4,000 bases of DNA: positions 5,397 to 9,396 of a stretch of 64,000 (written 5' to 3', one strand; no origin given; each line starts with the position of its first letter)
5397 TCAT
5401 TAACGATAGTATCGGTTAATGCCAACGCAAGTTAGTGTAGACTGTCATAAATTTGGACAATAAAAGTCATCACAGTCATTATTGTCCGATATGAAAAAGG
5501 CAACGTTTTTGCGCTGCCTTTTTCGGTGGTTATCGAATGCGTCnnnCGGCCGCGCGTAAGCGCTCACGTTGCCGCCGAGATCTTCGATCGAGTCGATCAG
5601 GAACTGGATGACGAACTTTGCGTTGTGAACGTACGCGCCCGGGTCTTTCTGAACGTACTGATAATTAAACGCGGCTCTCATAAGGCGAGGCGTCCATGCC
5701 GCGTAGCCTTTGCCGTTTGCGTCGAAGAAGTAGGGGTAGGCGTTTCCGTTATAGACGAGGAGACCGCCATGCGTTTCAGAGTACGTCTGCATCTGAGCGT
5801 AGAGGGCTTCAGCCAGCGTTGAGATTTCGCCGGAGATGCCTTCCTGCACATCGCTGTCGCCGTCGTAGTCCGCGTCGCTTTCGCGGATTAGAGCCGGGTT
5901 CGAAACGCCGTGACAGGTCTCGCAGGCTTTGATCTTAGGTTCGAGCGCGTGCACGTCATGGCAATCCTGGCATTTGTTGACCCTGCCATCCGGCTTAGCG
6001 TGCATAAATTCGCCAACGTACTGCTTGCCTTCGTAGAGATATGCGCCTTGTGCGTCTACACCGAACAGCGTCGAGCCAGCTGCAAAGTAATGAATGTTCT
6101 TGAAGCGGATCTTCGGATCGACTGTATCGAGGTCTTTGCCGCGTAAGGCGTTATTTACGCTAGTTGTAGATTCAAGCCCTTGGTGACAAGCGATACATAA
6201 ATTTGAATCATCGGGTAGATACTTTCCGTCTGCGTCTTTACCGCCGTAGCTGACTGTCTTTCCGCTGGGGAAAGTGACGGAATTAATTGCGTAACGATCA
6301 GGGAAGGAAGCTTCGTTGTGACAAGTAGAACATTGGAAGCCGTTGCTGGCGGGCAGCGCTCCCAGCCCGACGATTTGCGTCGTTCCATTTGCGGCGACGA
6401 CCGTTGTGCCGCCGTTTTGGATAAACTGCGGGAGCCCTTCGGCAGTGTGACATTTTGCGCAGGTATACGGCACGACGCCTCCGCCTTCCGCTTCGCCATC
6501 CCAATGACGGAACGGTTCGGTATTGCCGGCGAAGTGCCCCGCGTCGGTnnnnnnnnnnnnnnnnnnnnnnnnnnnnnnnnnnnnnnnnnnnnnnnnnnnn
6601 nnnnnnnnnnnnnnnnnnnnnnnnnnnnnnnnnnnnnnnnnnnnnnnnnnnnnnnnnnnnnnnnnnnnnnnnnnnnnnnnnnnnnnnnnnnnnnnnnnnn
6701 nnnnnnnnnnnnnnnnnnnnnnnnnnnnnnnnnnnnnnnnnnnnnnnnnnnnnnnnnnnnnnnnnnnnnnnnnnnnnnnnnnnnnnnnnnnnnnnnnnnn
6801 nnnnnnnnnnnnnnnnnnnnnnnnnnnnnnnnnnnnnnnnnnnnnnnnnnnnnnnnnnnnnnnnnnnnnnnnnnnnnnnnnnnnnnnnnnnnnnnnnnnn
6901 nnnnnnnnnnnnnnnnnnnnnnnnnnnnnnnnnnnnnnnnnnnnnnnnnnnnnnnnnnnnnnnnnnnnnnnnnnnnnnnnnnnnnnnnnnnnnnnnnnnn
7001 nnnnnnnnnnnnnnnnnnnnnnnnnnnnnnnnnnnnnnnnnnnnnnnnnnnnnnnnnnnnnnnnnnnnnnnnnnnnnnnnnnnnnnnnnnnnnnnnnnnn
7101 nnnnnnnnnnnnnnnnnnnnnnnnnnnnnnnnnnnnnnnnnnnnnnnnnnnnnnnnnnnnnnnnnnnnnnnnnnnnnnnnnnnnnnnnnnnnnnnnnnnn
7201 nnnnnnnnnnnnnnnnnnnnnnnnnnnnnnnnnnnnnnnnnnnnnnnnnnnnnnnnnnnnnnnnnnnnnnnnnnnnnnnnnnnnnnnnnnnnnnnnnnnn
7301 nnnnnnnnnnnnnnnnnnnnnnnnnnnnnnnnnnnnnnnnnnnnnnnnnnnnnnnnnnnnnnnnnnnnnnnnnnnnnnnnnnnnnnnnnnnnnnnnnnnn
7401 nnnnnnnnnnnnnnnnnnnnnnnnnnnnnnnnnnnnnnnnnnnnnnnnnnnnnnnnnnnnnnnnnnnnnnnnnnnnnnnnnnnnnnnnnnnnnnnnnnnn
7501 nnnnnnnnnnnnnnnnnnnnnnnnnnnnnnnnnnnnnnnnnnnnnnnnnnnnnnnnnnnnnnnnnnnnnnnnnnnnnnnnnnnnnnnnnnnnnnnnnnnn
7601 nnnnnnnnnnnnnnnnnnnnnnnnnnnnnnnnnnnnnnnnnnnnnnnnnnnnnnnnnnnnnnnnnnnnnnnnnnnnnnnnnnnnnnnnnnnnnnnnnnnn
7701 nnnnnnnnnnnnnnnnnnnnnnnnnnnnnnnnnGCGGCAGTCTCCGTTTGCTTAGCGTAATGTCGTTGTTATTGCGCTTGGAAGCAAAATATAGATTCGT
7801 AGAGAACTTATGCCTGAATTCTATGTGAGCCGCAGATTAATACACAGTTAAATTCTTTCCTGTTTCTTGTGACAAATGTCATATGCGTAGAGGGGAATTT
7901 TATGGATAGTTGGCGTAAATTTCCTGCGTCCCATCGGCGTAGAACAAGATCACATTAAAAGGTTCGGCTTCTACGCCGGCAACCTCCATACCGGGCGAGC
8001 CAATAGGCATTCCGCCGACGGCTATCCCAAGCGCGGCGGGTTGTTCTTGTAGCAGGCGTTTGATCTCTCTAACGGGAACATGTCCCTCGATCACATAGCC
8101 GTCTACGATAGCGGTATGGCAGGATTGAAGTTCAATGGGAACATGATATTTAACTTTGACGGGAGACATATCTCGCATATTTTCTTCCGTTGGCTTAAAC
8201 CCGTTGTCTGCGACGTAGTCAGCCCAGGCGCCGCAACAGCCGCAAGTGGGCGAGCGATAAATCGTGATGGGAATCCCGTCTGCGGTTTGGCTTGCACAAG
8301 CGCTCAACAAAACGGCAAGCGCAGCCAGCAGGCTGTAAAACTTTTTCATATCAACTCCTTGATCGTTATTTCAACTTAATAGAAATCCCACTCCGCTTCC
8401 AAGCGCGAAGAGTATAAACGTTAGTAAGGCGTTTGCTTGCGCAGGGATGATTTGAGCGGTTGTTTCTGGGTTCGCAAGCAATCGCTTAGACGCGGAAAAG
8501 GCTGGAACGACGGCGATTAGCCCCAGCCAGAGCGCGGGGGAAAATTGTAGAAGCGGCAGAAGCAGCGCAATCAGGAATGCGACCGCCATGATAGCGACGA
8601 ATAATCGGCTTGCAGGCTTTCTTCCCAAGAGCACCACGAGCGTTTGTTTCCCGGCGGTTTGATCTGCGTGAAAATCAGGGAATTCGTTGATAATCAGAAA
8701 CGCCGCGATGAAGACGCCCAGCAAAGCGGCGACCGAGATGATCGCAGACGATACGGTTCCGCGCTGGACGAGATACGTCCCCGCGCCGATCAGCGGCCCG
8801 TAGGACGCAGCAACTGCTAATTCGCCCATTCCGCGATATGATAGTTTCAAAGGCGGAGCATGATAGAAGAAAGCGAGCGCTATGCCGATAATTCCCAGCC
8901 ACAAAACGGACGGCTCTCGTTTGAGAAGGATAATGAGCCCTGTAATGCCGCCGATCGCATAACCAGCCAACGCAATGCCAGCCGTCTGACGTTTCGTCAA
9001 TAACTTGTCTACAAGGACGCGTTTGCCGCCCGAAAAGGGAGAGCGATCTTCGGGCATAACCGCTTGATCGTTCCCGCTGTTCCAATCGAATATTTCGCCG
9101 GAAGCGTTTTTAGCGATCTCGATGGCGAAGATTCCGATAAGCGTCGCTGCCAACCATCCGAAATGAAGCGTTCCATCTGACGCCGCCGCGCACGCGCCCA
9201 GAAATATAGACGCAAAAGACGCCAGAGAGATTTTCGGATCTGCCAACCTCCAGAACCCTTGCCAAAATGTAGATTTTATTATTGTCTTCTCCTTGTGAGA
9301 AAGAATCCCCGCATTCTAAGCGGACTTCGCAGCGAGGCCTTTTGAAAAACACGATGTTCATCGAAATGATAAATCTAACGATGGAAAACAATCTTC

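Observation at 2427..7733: Multihaem / NrfCD-type quinol module with 17 haem motifs and no catalytic subunit: a candidate electron-export conduit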

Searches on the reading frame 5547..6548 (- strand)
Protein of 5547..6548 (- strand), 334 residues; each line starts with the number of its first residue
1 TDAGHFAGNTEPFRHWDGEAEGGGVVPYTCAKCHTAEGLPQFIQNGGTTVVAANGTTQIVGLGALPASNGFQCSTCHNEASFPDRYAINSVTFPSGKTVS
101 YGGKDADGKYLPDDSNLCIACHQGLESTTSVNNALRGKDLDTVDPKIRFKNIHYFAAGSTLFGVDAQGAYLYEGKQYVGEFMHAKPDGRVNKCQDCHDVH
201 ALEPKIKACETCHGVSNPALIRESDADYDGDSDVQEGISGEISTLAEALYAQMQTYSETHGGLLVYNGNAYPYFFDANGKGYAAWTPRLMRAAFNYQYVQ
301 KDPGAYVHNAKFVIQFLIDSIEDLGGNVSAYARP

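Call 59: predict_structure(alignment_id=A2)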
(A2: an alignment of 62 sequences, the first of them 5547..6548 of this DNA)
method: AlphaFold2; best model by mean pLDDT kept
length: 334 residues; sequences in the alignment: 62
mean_pLDDT: 84.0   pTM: 0.88
mean pLDDT of the five models: 84.0, 83.9, 81.6, 79.5, 73.5
residues with pLDDT >= 90: 160; 70-90: 113; 50-70: 45; < 50: 16
segments of 3 or more residues with pLDDT < 50: 55-62, 108-110
pLDDT, mean of each block of 10 residues (from residue 1): 65 67 71 82 73 47 64 77 73 88 54 76 91 97 94 89 95 97 69 85 78 88 94 95 98 97 91 89 95 97 94 98 98 96
secondary structure, 60 per line:
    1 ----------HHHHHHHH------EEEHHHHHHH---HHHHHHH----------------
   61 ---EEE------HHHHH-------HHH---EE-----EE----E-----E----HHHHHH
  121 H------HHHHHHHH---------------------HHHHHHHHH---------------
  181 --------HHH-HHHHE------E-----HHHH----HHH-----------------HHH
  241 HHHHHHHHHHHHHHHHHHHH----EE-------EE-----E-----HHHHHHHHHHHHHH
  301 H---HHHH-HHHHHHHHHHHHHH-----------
elements in order: H11-18 E25-27 H28-34 H38-44 E64-66 H73-77 H115-121 H128-135 H157-165 H193-196 H210-213 H238-260 H287-301 H305-308 H310-323

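Call 61: fold_search(model_id=the predicted structure, library=pdb)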
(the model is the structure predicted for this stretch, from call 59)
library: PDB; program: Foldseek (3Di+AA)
matches with E <= 10: 61; with E <= 0.001: 0
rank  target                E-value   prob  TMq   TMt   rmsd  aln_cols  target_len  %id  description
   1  6i5b_A                1.4e-02  0.97  0.43  0.32   6.8       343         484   15  Crystal Structure of Outer Cell Wall Cytochrome OcwA (released 2019-09-25)
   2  6i5b_B                1.6e-02  0.96  0.44  0.32   6.6       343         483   14  Crystal Structure of Outer Cell Wall Cytochrome OcwA (released 2019-09-25)
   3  6qvm_A                7.7e-02  0.47  0.37  0.21  10.5       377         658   14  Undecaheme cytochrome from S-layer of Carboxydothermus ferrireducens (released 2020-03-25)
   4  1oah_B                1.1e-01  0.30  0.35  0.26  14.2       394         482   13  Cytochrome c Nitrite Reductase from Desulfovibrio desulfuricans ATCC 27774: The relevance of the two calcium sites in  (released 2003-05-08)
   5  1oah_A                1.5e-01  0.15  0.31  0.24  14.2       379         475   16  Cytochrome c Nitrite Reductase from Desulfovibrio desulfuricans ATCC 27774: The relevance of the two calcium sites in  (released 2003-05-08)
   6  2j7a_D                5.6e-01  0.08  0.29  0.22  16.0       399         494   12  Crystal structure of cytochrome c nitrite reductase NrfHA complex from Desulfovibrio vulgaris (released 2006-12-06)
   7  2j7a_A                6.8e-01  0.16  0.15  0.11   9.2       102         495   10  Crystal structure of cytochrome c nitrite reductase NrfHA complex from Desulfovibrio vulgaris (released 2006-12-06)
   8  2j7a_K                6.8e-01  0.10  0.32  0.23  13.0       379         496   13  Crystal structure of cytochrome c nitrite reductase NrfHA complex from Desulfovibrio vulgaris (released 2006-12-06)
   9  8vlx_B                1.5e+00  0.08  0.11  0.13  10.5        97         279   18  HTT in complex with HAP40 and a small molecule. (released 2024-03-06)
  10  8rv0                  1.5e+00  0.06  0.31  0.23  12.4       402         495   12  Crystal structure of octaheme nitrite reductase from Trichlorobacter ammonificans in complex with nitrite (released 2024-03-27)
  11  2j7a_H                1.6e+00  0.10  0.15  0.11   9.3       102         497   10  Crystal structure of cytochrome c nitrite reductase NrfHA complex from Desulfovibrio vulgaris (released 2006-12-06)
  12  2j7a_B                1.6e+00  0.10  0.15  0.11   9.3       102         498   10  Crystal structure of cytochrome c nitrite reductase NrfHA complex from Desulfovibrio vulgaris (released 2006-12-06)
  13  9vzx_B                1.8e+00  0.02  0.10  0.13  13.8       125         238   10  Cryo-EM structure of TasH-tigRNA-gap dsDNA complex (released 2026-03-11)
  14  7vzr_C                2.0e+00  0.03  0.09  0.13   8.7        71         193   17  Structure of the Acidobacteria homodimeric reaction center bound with cytochrome c (the smaller form) (released 2022-12-28)
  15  6v0a_D                2.1e+00  0.06  0.32  0.25  16.1       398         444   14  Crystal structure of cytochrome c nitrite reductase from the bacterium Geobacter lovleyi with bound sulfate (released 2020-06-17)
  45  3ubr_A                8.1e+00  0.04  0.40  0.32   9.0       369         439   13  Laue structure of Shewanella oneidensis cytochrome-c Nitrite Reductase (released 2012-04-25)
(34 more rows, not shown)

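Call 77: search_solved_structures(query=A2, max_evalue=10, show_alignments=2)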
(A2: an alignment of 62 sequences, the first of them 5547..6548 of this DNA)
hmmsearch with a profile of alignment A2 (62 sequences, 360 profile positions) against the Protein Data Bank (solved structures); distinct sequences matched with E-value up to 10: 21.
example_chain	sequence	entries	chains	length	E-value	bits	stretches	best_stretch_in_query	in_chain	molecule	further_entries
3ubr_A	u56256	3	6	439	0.00019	23.6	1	93-175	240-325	Cytochrome c-552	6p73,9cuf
1duw_A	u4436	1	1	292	0.00093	21.4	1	59-139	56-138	NONAHEME CYTOCHROME C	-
6hr0_A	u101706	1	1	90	0.0029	19.7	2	195-230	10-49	Cytochrome C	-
1ofw_A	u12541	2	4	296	0.0093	18.1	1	59-137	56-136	NINE-HEME CYTOCHROME C | NINE HEME CYTOCHROME C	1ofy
2k3v_A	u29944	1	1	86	0.013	17.6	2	195-222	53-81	Tetraheme cytochrome c-type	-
4wjy_A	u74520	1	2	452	0.02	17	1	92-175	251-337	Cytochrome c-552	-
2rf7_A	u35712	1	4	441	0.02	17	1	93-175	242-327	Cytochrome c-552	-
1gu6_A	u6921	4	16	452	0.023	16.8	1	92-175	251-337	CYTOCHROME C552 | Cytochrome c-552 | Cytochrome c nitrite reductase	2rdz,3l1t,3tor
2j7a_A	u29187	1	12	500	0.045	15.8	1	52-118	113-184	CYTOCHROME C NITRITE REDUCTASE NRFA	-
2vr0_A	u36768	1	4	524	0.051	15.7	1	52-118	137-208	CYTOCHROME C NITRITE REDUCTASE, CATALYTIC SUBUNIT NFRA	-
6r2q_A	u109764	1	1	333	0.055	15.6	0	191-220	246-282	Cystathionine beta-synthase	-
19hc_A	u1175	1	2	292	0.062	15.4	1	59-138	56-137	PROTEIN (NINE-HAEM CYTOCHROME C)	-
1oah_A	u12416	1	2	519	0.084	14.9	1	53-132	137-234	CYTOCHROME C NITRITE REDUCTASE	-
1m1p_A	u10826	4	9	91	0.15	14.2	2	199-223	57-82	Small tetraheme cytochrome c | Periplasmic tetraheme cytochrome c CctA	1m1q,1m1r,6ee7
3oue_A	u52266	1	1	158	0.98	11.4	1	192-227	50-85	Cytochrome c family protein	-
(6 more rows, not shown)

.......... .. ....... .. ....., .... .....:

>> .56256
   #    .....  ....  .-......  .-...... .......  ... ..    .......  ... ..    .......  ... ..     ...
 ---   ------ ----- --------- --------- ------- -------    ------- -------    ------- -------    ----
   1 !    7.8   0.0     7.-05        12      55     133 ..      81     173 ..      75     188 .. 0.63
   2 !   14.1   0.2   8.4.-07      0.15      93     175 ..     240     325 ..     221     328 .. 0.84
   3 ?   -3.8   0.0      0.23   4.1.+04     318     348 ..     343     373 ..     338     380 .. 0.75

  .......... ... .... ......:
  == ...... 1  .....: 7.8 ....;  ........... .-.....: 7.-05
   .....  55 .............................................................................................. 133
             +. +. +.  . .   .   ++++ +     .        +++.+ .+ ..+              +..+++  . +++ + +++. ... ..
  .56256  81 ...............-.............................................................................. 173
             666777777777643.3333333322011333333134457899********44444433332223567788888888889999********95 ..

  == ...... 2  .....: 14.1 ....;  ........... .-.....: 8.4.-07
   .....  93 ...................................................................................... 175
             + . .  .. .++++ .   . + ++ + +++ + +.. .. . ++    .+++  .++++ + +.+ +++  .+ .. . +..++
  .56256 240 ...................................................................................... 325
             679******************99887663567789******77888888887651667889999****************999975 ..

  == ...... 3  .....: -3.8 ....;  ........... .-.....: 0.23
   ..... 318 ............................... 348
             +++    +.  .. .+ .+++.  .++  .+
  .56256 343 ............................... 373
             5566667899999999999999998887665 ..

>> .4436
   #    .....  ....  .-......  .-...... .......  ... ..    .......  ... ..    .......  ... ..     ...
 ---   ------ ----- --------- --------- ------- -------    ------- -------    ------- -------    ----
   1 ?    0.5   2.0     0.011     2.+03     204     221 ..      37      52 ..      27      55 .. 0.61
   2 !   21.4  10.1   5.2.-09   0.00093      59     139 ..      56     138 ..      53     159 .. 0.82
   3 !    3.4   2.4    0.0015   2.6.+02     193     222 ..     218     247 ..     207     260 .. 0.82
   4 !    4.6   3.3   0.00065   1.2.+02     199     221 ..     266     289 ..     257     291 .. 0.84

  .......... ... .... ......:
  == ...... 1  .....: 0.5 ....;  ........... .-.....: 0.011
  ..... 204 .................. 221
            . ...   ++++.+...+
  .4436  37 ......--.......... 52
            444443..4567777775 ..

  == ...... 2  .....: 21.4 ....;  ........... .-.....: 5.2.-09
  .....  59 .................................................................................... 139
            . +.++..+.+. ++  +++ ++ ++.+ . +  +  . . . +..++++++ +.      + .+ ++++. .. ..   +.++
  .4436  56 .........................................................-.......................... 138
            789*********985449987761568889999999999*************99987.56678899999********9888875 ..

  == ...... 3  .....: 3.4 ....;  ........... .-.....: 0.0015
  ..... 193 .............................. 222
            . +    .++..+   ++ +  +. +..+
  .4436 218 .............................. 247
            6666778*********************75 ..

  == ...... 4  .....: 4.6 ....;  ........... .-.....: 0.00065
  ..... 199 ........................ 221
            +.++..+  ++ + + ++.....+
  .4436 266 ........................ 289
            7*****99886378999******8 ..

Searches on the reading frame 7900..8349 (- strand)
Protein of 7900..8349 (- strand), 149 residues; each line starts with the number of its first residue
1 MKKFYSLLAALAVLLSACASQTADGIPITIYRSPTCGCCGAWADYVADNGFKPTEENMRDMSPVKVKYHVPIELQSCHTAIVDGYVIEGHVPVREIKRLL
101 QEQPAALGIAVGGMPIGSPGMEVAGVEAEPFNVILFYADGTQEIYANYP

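Call 33: search_protein_families(library=pfam, proteins=[window:7900-8349:-], max_evalue=0.001)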
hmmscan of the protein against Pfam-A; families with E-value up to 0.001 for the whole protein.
window:7900-8349:- (149 aa): 1 family
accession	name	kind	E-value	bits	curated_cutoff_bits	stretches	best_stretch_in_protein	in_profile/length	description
PF04214.18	DUF411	-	1e-26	92.8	27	1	74-121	1-48/48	Protein of unknown function, DUF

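Call 74: search_protein_families(library=ncbifam, proteins=[window:7900-8349:-], max_evalue=0.00001)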
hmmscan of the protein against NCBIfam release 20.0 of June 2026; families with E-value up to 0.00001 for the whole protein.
window:7900-8349:- (149 aa): 0 families

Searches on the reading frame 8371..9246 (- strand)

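Call 33: search_protein_families(library=pfam, proteins=[window:8371-9246:-], max_evalue=0.001)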
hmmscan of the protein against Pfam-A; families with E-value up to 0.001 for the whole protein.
window:8371-9246:- (291 aa): 2 families
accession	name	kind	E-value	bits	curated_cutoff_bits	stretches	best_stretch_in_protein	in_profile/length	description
PF01040.23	UbiA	-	9.1e-25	87.8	34.2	1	13-257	4-232/250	UbiA prenyltransferase family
PF16943.10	T4SS_CagC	-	0.00033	21.2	27.9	1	162-232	44-110/119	Cag pathogenicity island, type IV secretory system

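Call 74: search_protein_families(library=ncbifam, proteins=[window:8371-9246:-], max_evalue=0.00001)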
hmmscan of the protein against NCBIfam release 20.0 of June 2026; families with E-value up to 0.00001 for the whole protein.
window:8371-9246:- (291 aa): 16 families
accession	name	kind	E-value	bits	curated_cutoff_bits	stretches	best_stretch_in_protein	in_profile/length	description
NF004751.0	PRK06080.1-3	equivalog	5.4e-34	118.1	264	1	9-290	24-295/296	1,4-dihydroxy-2-naphthoate polyprenyltransferase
NF004749.0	PRK06080.1-1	equivalog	4.4e-33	114.7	277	1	4-290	28-307/311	1,4-dihydroxy-2-naphthoate polyprenyltransferase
TIGR02235.1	menA_cyano-plnt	equivalog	3.3e-28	98.8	225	1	13-288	17-283/285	2-carboxy-1,4-naphthoquinone phytyltransferase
TIGR00751.1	menA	equivalog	6e-23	81.7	102.15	1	5-281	3-282/284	1,4-dihydroxy-2-naphthoate octaprenyltransferase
NF004617.0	PRK05951.1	equivalog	2.5e-20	72.8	239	1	33-258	53-276/306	prenyltransferase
NF004750.0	PRK06080.1-2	equivalog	3.1e-20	72.7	346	1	10-283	21-297/301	1,4-dihydroxy-2-naphthoate polyprenyltransferase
NF009926.0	PRK13387.1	equivalog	3.4e-19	69.1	316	2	1-150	9-152/317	1,4-dihydroxy-2-naphthoate polyprenyltransferase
NF005742.0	PRK07566.1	equivalog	3.1e-18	65.9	313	1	101-280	122-304/315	chlorophyll synthase ChlG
NF004753.0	PRK06080.1-5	equivalog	5.3e-18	65.2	555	1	22-288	43-303/312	1,4-dihydroxy-2-naphthoate polyprenyltransferase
NF004752.0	PRK06080.1-4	subfamily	3.7e-15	56.3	289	1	8-263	16-272/300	1,4-dihydroxy-2-naphthoate polyprenyltransferase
NF004754.0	PRK06080.1-6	equivalog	2.1e-14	53.6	522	1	4-283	18-300/308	1,4-dihydroxy-2-naphthoate polyprenyltransferase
TIGR01476.1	chlor_syn_BchG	subfamily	4.6e-13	49.3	212.3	1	101-284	102-280/283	(bacterio)chlorophyll synthase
TIGR02056.1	ChlG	equivalog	2e-10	40.7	436.45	1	43-225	64-241/306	chlorophyll synthase ChlG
NF009058.0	PRK12392.1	subfamily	2.4e-08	33.4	494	1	97-268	112-284/333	bacteriochlorophyll c synthase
NF009523.0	PRK12884.1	equivalog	7.8e-08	31.8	269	1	20-283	27-276/279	prenyltransferase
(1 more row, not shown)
